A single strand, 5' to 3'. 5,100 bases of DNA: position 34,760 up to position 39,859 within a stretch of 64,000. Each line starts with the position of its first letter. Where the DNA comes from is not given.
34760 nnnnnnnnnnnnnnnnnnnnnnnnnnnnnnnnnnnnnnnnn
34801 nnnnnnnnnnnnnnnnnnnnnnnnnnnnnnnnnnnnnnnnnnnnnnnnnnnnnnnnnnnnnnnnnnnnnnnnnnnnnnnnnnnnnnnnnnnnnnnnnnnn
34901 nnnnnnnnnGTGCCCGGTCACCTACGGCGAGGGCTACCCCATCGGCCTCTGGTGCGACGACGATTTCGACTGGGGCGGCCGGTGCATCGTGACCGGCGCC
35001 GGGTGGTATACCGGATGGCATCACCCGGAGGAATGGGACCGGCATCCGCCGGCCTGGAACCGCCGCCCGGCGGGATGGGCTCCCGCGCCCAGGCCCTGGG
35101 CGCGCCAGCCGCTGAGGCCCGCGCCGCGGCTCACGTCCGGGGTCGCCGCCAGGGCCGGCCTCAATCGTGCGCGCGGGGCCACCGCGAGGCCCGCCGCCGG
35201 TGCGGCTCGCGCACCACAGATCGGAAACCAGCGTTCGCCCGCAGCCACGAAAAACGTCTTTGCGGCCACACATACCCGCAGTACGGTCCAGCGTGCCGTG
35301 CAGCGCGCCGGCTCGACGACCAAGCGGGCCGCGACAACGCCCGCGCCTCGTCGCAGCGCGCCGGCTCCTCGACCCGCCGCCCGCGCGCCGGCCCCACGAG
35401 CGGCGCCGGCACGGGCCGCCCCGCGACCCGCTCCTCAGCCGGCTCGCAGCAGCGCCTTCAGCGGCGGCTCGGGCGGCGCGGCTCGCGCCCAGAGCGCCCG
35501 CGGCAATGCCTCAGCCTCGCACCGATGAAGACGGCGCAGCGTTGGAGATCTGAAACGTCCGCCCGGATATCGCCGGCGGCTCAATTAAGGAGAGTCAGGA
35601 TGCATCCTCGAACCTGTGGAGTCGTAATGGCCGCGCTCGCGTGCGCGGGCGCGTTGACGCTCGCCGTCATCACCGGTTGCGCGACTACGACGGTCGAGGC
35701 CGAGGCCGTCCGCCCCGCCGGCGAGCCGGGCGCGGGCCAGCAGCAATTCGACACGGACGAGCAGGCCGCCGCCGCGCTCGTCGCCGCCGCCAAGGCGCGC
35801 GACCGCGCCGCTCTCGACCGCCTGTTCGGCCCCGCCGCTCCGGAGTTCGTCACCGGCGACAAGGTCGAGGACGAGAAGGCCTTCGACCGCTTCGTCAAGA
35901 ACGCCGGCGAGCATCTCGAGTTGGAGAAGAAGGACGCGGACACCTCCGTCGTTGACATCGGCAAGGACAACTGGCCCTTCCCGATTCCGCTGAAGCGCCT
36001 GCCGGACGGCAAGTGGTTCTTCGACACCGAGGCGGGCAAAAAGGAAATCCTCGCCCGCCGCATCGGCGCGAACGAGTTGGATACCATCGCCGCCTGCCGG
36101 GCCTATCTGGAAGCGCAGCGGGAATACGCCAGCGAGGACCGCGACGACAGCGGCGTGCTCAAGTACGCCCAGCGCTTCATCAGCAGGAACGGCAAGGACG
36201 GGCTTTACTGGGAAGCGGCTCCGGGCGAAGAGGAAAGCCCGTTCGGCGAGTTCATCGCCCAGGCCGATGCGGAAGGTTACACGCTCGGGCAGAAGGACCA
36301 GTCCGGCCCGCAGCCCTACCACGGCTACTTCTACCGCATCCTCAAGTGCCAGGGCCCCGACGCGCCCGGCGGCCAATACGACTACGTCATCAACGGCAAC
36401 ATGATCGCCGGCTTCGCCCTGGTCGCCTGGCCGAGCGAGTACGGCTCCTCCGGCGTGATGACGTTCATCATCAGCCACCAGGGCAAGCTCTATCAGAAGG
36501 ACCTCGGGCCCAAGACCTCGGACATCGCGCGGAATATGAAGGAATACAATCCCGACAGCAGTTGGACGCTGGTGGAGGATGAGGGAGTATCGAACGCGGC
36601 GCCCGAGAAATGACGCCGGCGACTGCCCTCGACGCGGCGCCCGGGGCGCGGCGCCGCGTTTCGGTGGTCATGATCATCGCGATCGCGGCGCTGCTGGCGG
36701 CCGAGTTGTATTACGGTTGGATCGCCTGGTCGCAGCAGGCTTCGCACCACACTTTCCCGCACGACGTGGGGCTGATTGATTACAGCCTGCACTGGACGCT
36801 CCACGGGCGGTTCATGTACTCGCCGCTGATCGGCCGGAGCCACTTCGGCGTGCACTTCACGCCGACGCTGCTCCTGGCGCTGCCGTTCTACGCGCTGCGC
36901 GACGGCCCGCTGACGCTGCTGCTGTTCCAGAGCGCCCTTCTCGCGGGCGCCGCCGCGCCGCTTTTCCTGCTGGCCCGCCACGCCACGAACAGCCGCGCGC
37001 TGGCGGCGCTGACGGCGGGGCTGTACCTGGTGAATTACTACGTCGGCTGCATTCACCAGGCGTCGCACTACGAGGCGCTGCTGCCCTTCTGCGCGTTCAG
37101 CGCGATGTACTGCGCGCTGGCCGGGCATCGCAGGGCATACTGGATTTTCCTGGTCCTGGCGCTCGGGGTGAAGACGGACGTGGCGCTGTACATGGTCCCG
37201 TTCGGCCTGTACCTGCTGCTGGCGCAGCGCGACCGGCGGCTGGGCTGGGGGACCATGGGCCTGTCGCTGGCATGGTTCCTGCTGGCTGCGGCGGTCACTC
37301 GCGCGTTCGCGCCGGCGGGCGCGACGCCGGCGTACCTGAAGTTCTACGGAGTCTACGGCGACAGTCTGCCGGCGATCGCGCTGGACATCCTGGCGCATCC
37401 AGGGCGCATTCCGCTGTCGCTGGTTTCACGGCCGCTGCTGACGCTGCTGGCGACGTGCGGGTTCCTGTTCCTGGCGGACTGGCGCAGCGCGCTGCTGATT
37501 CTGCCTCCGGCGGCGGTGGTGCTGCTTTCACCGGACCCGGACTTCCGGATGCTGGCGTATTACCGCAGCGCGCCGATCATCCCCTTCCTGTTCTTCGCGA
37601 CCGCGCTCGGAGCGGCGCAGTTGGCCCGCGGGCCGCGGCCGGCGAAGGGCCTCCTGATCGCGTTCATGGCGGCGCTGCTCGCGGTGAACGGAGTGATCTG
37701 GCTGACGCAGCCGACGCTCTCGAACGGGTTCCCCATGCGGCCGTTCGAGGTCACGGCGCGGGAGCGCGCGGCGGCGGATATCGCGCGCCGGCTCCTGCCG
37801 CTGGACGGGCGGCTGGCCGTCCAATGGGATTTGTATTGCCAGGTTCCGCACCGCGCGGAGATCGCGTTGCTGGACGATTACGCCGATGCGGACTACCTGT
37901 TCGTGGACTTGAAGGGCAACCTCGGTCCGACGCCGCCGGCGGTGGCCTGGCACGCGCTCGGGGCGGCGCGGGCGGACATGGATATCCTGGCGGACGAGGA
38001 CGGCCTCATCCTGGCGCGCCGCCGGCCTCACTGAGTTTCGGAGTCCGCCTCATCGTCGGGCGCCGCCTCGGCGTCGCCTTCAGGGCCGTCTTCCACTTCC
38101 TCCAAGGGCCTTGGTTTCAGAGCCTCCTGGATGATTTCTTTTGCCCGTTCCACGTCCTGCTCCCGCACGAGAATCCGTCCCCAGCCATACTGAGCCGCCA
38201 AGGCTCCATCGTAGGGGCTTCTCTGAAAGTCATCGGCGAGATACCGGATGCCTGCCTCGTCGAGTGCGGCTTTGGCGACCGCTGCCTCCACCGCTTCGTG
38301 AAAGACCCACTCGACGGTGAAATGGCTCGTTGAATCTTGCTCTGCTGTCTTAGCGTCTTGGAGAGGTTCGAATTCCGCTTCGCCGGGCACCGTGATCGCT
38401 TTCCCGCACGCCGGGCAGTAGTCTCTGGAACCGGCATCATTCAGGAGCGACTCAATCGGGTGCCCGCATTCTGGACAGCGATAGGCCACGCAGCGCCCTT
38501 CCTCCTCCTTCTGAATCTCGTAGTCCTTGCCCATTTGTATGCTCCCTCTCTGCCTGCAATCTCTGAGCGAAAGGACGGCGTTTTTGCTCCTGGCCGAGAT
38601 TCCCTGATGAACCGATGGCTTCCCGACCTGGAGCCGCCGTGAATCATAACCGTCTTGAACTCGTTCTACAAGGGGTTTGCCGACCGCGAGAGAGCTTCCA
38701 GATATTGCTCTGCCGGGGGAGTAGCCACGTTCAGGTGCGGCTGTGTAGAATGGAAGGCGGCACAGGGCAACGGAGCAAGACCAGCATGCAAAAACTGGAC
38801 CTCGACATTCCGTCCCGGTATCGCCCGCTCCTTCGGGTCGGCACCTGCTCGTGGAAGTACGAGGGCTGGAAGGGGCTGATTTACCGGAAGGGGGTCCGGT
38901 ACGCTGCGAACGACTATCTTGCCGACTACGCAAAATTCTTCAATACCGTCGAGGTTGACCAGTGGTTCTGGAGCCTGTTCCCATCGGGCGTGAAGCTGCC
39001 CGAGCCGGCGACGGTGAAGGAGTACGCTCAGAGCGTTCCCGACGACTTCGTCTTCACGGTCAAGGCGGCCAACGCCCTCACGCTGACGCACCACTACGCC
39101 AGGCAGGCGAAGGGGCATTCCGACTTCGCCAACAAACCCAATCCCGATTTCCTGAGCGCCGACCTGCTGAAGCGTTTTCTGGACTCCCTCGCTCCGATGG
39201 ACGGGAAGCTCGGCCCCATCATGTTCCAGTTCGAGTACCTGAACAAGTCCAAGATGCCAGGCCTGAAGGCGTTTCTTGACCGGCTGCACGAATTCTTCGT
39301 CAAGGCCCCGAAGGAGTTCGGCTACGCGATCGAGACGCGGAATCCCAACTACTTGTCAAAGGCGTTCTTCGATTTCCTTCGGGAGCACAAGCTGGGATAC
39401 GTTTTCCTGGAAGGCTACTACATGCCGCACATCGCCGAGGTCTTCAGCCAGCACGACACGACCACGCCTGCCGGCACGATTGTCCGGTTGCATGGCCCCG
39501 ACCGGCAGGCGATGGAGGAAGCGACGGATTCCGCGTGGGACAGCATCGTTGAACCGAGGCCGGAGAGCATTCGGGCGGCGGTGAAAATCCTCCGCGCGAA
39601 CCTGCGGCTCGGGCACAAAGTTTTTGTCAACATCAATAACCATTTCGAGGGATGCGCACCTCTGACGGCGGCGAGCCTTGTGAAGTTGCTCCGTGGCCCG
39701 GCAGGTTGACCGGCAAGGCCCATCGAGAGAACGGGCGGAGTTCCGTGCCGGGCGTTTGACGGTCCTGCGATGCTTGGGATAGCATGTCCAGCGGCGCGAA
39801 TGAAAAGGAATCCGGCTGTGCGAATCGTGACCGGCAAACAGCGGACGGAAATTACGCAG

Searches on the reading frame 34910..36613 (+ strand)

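Call 81: search_protein_families(library=pfam, proteins=[window:34910-36613:+], max_evalue=0.001)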
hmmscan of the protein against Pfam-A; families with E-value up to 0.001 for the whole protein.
window:34910-36613:+ (567 aa): 1 family
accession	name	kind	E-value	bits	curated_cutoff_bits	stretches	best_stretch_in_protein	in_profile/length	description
PF11453.13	DUF2950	-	1.2e-105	353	20.2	1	277-555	1-274/274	Protein of unknown function (DUF2950)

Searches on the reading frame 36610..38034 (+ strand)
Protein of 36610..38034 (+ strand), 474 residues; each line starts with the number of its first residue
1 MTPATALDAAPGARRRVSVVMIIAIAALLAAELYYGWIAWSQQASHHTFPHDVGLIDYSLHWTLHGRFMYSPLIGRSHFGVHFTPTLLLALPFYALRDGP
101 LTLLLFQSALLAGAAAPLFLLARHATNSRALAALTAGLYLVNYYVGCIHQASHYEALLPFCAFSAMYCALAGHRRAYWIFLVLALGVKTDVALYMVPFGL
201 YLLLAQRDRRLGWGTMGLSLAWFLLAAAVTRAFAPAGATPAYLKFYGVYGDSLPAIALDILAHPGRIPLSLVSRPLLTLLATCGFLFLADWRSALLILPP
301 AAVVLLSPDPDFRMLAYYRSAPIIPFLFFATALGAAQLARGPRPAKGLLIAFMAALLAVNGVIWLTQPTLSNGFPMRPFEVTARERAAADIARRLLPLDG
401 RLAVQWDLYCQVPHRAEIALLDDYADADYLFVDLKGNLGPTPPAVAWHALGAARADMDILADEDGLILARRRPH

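Call 81: search_protein_families(library=pfam, proteins=[window:36610-38034:+], max_evalue=0.001)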
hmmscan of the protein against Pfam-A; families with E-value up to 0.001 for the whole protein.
window:36610-38034:+ (474 aa): 1 family
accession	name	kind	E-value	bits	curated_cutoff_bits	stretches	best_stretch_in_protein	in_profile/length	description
PF09852.15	DUF2079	-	1.9e-39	136.5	28.2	1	52-422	11-401/459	Predicted membrane protein (DUF2079)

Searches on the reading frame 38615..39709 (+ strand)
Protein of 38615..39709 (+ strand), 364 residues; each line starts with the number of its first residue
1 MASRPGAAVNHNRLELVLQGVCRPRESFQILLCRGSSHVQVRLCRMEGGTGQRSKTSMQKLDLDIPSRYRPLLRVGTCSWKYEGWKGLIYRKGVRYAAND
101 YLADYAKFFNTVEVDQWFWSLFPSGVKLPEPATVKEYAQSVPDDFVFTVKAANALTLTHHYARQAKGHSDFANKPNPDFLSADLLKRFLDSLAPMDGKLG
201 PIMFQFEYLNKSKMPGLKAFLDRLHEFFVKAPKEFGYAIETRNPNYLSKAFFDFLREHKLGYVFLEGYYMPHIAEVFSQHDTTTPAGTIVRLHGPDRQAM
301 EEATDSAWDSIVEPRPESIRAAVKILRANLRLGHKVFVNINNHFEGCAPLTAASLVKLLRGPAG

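Call 81: search_protein_families(library=pfam, proteins=[window:38615-39709:+], max_evalue=0.001)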
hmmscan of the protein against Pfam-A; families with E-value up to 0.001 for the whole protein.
window:38615-39709:+ (364 aa): 1 family
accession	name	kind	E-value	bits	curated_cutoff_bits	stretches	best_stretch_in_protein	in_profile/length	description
PF01904.24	DUF72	-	5.9e-41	141.3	25.3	1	98-357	7-216/217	Protein of unknown function DUF72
